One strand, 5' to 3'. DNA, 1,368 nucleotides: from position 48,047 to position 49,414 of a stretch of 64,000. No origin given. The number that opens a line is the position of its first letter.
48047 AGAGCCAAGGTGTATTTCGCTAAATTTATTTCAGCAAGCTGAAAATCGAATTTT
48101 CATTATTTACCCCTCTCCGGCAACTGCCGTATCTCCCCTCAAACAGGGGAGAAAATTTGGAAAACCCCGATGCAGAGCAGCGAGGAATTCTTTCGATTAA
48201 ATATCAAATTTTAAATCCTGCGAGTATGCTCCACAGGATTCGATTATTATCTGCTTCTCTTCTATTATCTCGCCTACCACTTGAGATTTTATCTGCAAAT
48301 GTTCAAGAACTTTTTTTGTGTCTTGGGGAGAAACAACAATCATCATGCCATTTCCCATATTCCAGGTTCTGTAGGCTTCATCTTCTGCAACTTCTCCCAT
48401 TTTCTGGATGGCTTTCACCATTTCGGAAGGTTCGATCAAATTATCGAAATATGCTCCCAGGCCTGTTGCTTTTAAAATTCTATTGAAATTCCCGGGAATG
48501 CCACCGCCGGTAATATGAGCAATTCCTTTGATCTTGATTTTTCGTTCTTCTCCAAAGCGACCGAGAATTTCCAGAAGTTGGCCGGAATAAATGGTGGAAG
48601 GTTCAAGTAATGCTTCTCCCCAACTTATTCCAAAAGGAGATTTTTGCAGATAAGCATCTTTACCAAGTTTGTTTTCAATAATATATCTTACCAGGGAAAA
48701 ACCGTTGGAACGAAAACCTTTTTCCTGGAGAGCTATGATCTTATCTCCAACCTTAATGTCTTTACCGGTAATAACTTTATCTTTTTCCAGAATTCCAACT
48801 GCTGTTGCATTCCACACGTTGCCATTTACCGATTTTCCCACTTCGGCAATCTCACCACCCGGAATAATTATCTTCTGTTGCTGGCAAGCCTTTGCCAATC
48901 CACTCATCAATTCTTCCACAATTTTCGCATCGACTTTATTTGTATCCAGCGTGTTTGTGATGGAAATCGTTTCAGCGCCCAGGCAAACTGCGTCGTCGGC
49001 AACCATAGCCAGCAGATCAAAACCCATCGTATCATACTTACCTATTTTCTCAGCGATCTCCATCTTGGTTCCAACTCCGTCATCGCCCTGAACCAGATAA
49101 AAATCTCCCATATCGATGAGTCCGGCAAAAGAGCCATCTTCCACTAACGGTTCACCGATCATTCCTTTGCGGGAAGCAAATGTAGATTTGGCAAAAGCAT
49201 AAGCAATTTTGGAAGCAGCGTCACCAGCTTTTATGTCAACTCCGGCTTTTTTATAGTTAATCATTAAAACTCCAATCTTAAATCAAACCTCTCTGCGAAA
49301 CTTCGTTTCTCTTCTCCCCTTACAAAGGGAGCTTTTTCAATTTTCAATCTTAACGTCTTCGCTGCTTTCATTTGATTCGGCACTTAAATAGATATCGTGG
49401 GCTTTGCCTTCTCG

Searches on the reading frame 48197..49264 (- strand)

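Call 69: search_protein_families(library=pfam, proteins=[window:48197-49264:-])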
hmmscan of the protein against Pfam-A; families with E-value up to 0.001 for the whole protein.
window:48197-49264:- (355 aa): 2 families
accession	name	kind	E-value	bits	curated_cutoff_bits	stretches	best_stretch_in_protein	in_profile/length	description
PF02769.27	AIRS_C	-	9.3e-22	78.3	23.1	1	171-339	1-151/156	AIR synthase related protein, C-terminal domain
PF00586.29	AIRS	-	2.3e-14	54.2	24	1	47-158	4-111/112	AIR synthase related protein, N-terminal domain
